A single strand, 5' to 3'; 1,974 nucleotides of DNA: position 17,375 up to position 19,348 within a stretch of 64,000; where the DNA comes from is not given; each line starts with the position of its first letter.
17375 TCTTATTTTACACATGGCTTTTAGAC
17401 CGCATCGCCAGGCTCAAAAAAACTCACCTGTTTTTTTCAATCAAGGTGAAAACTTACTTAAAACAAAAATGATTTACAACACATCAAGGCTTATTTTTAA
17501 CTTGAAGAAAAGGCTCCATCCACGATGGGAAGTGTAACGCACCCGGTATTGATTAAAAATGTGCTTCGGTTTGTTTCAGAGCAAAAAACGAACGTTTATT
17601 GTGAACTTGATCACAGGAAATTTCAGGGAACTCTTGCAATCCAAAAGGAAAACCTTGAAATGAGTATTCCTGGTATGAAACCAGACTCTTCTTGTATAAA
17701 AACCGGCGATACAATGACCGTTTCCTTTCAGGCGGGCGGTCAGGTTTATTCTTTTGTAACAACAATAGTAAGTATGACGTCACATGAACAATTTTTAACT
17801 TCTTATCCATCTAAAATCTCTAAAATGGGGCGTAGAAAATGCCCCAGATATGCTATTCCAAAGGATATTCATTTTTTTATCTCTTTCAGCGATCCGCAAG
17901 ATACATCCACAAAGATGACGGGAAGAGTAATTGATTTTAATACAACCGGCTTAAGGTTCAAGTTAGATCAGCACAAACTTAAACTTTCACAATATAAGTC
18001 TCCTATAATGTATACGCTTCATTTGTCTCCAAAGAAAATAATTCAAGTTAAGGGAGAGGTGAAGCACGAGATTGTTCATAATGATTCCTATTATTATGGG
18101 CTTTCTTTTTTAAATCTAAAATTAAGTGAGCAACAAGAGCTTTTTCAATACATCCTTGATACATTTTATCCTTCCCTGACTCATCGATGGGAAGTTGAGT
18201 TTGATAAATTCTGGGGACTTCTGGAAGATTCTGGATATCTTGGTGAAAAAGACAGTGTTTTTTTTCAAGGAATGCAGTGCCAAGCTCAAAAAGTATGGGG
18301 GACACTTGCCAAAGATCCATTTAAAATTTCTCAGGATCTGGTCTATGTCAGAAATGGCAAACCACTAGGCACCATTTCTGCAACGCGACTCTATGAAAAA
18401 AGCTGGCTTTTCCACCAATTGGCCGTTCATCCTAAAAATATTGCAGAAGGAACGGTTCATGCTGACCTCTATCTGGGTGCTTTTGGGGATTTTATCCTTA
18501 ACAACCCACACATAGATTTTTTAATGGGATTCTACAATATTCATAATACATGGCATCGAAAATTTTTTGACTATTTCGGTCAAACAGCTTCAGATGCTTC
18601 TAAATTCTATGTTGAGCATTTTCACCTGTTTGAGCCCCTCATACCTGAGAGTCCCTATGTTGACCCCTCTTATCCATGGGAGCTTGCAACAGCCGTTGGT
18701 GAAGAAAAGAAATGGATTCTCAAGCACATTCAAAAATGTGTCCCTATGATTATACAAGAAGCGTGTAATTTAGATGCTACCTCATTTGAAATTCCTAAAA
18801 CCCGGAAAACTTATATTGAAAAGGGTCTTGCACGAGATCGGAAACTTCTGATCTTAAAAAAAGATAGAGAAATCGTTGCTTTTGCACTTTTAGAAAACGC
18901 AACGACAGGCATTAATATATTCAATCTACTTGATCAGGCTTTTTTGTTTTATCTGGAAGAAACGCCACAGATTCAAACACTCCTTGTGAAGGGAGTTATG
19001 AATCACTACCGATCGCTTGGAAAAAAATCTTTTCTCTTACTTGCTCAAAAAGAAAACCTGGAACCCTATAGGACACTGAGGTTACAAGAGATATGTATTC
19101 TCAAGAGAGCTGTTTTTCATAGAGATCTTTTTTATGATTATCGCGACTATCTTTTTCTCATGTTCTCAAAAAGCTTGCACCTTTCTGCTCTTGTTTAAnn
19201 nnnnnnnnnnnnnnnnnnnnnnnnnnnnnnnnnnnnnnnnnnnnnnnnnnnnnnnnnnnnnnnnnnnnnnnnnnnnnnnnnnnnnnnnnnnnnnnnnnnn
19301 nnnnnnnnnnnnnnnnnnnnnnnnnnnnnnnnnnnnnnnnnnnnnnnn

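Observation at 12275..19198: Candidate acyl-ACP-based lipid or natural-product biosynthetic cluster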

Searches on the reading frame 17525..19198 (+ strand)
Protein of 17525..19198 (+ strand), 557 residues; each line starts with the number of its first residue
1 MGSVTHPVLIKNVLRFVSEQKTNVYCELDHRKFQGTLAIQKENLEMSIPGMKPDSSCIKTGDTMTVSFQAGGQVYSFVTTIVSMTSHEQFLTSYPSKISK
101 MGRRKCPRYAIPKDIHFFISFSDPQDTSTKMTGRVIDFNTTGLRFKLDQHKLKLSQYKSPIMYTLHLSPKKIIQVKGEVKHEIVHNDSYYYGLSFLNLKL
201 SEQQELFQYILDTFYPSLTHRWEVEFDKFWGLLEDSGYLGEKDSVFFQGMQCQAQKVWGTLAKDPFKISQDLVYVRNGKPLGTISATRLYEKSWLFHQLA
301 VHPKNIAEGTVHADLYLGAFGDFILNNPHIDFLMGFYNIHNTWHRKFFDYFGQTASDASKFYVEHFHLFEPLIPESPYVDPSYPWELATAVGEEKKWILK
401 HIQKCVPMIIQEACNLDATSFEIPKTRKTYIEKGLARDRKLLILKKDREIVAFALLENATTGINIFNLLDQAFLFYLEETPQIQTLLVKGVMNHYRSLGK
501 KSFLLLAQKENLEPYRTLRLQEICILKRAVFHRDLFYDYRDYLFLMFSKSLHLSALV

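Call 4: search_protein_families(library=pfam, proteins=[window:17525-19198:+], max_evalue=0.01)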
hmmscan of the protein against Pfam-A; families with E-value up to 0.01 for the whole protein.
window:17525-19198:+ (557 aa): 2 families
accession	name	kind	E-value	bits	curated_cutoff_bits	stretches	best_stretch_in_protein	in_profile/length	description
PF07238.19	PilZ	-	3.1e-09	37.5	22.5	1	103-211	2-101/102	PilZ domain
PF12945.12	PilZNR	-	0.0083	16.7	23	0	40-88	28-76/85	Flagellar protein YcgR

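Call 5: search_protein_families(library=ncbifam, proteins=[window:17525-19198:+], max_evalue=0.01)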
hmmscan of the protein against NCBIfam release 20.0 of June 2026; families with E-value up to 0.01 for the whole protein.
window:17525-19198:+ (557 aa): 0 families

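Call 19: find_homologous_proteins(query=window:17525-19198:+, max_evalue=0.001)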
Query window:17525-19198:+ (557 aa): 1 proteins with E <= 0.001 among 6277 candidates.
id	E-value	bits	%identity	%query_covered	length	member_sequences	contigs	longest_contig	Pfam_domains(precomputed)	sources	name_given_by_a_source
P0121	0.0e+0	1291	100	100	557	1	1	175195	PF07238.20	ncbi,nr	ncbi:MAG: PilZ domain-containing protein [Deltaproteobacteria bacterium]|nr:PilZ domain-containing p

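Call 27: search_protein_representatives(protein=window:17525-19198:+)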
Query: 557 residues. Proteins with E-value up to 0.001 (for the whole library): 835; up to 1e-10: 337; up to 1e-30: 10. The best 150 are listed.
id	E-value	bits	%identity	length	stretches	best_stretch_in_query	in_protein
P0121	0.0e+00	1290.9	100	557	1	1-557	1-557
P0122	4.1e-143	494.5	44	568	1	3-549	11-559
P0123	8.2e-38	146.9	27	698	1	62-548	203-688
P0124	1.5e-35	139.5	28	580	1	57-506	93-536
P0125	2.9e-34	135.2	25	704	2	63-549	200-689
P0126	6.0e-33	130.9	26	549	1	56-505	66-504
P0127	8.1e-33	130.4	23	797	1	58-549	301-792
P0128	3.3e-32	128.4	25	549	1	22-539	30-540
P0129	3.1e-31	125.2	25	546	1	8-501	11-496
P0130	7.6e-31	123.9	29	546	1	98-511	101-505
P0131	1.7e-30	122.8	26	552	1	132-509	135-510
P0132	3.8e-30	121.6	27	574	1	50-515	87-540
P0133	1.4e-29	119.7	26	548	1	61-513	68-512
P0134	1.7e-29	119.5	23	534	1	58-508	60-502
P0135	4.5e-29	118.1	25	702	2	63-521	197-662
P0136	8.1e-29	117.2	26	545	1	73-535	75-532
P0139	5.1e-28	114.6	25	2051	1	12-540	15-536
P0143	2.6e-26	108.9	23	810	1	54-545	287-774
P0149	3.6e-24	101.9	22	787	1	57-542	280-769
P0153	2.5e-23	99.1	26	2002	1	72-541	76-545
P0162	1.2e-22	96.8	23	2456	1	13-543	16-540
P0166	4.3e-22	95.0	24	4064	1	42-513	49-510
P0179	6.0e-21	91.2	23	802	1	59-549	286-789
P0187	4.2e-20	88.4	23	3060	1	57-508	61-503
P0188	8.1e-20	87.5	26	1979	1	58-511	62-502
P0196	2.1e-19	86.1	22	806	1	53-549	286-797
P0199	7.3e-19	84.4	21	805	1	55-550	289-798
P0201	1.3e-18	83.6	22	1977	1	16-484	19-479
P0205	2.5e-18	82.6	23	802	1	59-541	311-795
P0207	3.2e-18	82.2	21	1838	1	55-490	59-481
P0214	6.6e-18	81.2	24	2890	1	59-503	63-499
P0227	5.5e-17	78.2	22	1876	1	54-484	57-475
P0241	1.9e-16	76.4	21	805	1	53-540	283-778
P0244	2.1e-16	76.3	23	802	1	58-512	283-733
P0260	1.1e-15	73.9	23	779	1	51-549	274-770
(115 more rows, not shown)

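Call 29: predict_structure(protein=window:17525-19198:+)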
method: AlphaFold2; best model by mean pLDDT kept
length: 557 residues; sequences in the alignment: 1
mean_pLDDT: 35.2   pTM: 0.24
mean pLDDT of the five models: 35.2, 27.9, 27.7, 26.4, 24.5
residues with pLDDT >= 90: 0; 70-90: 0; 50-70: 70; < 50: 487
segments of 3 or more residues with pLDDT < 50: 1-119, 126-128, 137-142, 196-198, 210-557
pLDDT, mean of each block of 10 residues (from residue 1): 28 32 32 28 28 32 39 38 31 27 26 41 51 50 54 57 56 57 51 51 51 37 33 32 30 28 29 30 31 33 33 32 32 31 34 33 32 30 29 32 30 30 29 30 34 30 30 31 38 38 30 30 32 34 32 27
secondary structure, 60 per line:
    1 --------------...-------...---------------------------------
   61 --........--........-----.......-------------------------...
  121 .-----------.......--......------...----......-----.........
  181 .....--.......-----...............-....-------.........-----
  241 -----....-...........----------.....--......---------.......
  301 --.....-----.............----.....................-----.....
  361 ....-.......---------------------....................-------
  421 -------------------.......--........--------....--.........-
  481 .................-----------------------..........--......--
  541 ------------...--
elements in order: E15-17 E25-27 E63-70 E73-80 H86-92 E118-121 E133-139 E142-147 E161-166 E172-185 E188-194 H200-214 H216-219 H227-235 H246-249 H251-261 E272-276 E279-284 H294-300 H303-307 H313-325 H330-350 H356-364 H366-372 H394-413 E440-446 E449-456 H465-468 H471-479 H481-497 H521-530 H533-538

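Call 30: search_protein_families(library=pfam, proteins=[P0139, P0162, P0166, P0123], max_evalue=0.0001)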
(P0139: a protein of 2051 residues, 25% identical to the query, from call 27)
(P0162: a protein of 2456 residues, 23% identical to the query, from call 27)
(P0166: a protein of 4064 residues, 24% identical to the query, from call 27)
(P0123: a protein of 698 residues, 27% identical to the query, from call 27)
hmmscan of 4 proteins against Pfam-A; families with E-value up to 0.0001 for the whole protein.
P0139 (2051 aa): 5 families
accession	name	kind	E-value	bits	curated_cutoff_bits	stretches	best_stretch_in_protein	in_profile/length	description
PF00668.25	Condensation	-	7.9e-196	651.6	30.6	2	1584-2036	1-455/456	Condensation domain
PF00501.34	AMP-binding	-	2e-88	297.2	29.9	1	1008-1351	1-384/384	AMP-binding enzyme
PF00550.31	PP-binding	-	6.4e-13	49.2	20.8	1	1510-1572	2-67/67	Phosphopantetheine attachment site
PF13193.12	AMP-binding_C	-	3.6e-09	37.8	24.5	1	1408-1481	1-76/76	AMP-binding enzyme C-terminal domain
PF07238.19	PilZ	-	9.7e-07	29.5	22.5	0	113-195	16-89/102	PilZ domain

P0162 (2456 aa): 10 families
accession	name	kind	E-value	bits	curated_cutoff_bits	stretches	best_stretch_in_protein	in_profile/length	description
PF00668.25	Condensation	-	3.1e-170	567.2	30.6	2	549-988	3-456/456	Condensation domain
PF00501.34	AMP-binding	-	3.8e-80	270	29.9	1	1008-1387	1-384/384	AMP-binding enzyme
PF07993.18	NAD_binding_4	-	6.3e-49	166.9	20.1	1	2088-2333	1-258/258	Male sterility protein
PF01370.27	Epimerase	-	8.4e-15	55.3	20.9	1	2086-2285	1-176/240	NAD dependent epimerase/dehydratase family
PF00550.31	PP-binding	-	1.2e-13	51.5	20.8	1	1547-1604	3-63/67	Phosphopantetheine attachment site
PF13193.12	AMP-binding_C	-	3.8e-11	44.2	24.5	1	1444-1517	1-76/76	AMP-binding enzyme C-terminal domain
PF01073.25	3Beta_HSD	-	8.3e-11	41.9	22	1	2088-2267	2-161/280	3-beta hydroxysteroid dehydrogenase/isomerase family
PF07238.19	PilZ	-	1.2e-07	32.4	22.5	0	130-207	24-101/102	PilZ domain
PF02719.21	Polysacc_synt_2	-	8.9e-07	28.8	20.2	1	2086-2220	1-129/293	Polysaccharide biosynthesis protein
PF04321.23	RmlD_sub_bind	-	7.7e-06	25.6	27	0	2085-2284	2-154/287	RmlD substrate binding domain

P0166 (4064 aa): 7 families
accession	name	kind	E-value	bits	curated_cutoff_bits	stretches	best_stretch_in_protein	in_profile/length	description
PF00668.25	Condensation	-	0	1153.4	30.6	3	1598-2031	2-456/456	Condensation domain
PF00501.34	AMP-binding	-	6e-245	812.5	29.9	3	2051-2404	1-384/384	AMP-binding enzyme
PF07993.18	NAD_binding_4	-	1.2e-44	152.9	20.1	1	3686-3931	1-258/258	Male sterility protein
PF00550.31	PP-binding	-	3.5e-44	149.4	20.8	3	1518-1581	2-67/67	Phosphopantetheine attachment site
PF13193.12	AMP-binding_C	-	2.6e-30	105.6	24.5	3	3488-3556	1-76/76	AMP-binding enzyme C-terminal domain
PF01370.27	Epimerase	-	8.3e-12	45.5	20.9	1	3684-3879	1-172/240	NAD dependent epimerase/dehydratase family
PF01073.25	3Beta_HSD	-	4.9e-08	32.8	22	1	3686-3868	2-164/280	3-beta hydroxysteroid dehydrogenase/isomerase family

P0123 (698 aa): 0 families

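Call 42: find_encoding_contigs(protein=P0122, flank=10000, max_places=1)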
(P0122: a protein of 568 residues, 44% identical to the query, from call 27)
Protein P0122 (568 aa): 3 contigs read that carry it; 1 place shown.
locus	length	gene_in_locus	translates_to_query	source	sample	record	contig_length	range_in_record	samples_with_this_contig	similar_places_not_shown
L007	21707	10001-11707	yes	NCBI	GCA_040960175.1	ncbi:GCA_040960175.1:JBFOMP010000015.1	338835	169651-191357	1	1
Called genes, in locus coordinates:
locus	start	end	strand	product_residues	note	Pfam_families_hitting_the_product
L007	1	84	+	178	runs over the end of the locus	PF01765:RRF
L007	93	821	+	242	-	PF01255:Prenyltransf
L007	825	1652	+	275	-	PF01148:CTP_transf_1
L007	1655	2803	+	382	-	PF02670:DXP_reductoisom, PF08436:DXP_redisom_C, PF13288:DXPR_C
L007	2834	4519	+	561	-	PF02163:Peptidase_M50, PF00595:PDZ (faint), PF13180:PDZ_2 (weak), PF17820:PDZ_6, PF21558:Pept_S41_N_bact (faint), PF17820:PDZ_6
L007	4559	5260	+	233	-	PF00814:TsaD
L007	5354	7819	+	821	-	PF19310:TOP_N, PF01432:Peptidase_M3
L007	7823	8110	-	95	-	-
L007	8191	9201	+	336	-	PF00195:Chal_sti_synt_N (faint), PF08545:ACP_syn_III, PF08541:ACP_syn_III_C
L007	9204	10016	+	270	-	PF01209:Ubie_methyltran, PF05175:MTS (weak), PF13489:Methyltransf_23 (weak), PF00891:Methyltransf_2, PF13649:Methyltransf_25, PF13847:Methyltransf_31, PF08241:Methyltransf_11, PF08242:Methyltransf_12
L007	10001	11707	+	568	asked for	-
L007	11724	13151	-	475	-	PF00512:HisKA, PF02518:HATPase_c, PF14501:HATPase_c_5 (weak)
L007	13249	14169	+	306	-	PF00072:Response_reg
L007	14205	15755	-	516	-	PF00072:Response_reg, PF00512:HisKA, PF02518:HATPase_c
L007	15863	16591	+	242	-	PF03070:TENA_THI-4, PF14518:Haem_oxygenas_2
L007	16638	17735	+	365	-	PF03349:Toluene_X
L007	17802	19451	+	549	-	PF02310:B12-binding (faint), PF04055:Radical_SAM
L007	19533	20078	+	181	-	-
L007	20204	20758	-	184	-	PF02572:CobA_CobO_BtuR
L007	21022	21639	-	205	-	PF01613:Flavin_Reduct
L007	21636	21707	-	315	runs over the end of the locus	PF01557:FAA_hydrolase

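Call 43: find_encoding_contigs(protein=P0128, flank=8000, max_places=2)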
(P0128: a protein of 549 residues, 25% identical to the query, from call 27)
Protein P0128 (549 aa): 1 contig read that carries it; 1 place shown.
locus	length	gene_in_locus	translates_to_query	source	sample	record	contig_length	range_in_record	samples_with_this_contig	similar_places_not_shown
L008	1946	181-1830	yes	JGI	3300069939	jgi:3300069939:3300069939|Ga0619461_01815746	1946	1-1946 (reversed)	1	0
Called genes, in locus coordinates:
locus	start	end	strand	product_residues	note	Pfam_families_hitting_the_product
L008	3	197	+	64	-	?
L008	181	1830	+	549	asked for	-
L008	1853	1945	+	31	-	?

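Call 45: find_homologous_proteins(query=A1, max_evalue=0.00001)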
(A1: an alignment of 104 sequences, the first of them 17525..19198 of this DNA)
Query A1 (104 sequences) (557 aa, profile of the alignment): 1 proteins with E <= 0.00001 among 8000 candidates.
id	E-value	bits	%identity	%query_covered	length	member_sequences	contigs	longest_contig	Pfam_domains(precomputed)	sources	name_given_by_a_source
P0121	3.6e-152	526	100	100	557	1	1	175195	PF07238.20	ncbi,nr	ncbi:MAG: PilZ domain-containing protein [Deltaproteobacteria bacterium]|nr:PilZ domain-containing p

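Call 50: predict_structure(alignment_id=A1)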
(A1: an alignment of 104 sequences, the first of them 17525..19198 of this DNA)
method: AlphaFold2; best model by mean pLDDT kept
length: 557 residues; sequences in the alignment: 104
mean_pLDDT: 93.6   pTM: 0.90
mean pLDDT of the five models: 93.6, 93.0, 93.0, 92.6, 92.2
residues with pLDDT >= 90: 480; 70-90: 65; 50-70: 7; < 50: 5
segments of 3 or more residues with pLDDT < 50: 553-557
pLDDT, mean of each block of 10 residues (from residue 1): 89 92 94 94 92 78 95 93 93 96 87 96 94 96 91 90 96 97 94 95 93 95 97 97 94 97 93 97 98 96 87 91 91 97 94 94 97 95 93 98 97 97 98 98 98 98 97 96 96 98 92 94 97 93 85 45
secondary structure, 60 per line:
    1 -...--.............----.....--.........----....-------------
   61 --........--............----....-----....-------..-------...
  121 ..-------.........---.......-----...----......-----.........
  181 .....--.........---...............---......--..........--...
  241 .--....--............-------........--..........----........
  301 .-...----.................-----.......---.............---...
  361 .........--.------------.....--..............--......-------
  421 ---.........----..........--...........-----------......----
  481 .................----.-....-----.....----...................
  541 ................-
elements in order: E2-4 H7-19 E24-28 E31-39 E44-47 E63-70 E73-84 E89-92 E98-101 E118-122 E130-138 E142-148 E161-166 E172-185 E188-196 H200-214 E218-220 H226-235 H238-241 H244-247 H250-261 E269-276 E279-288 E293-301 H310-326 E332-338 H342-354 E361-369 E385-389 H392-405 H408-413 H424-432 E437-446 E449-459 E471-476 H481-497 E504-507 H513-517 E522-532 H533-556
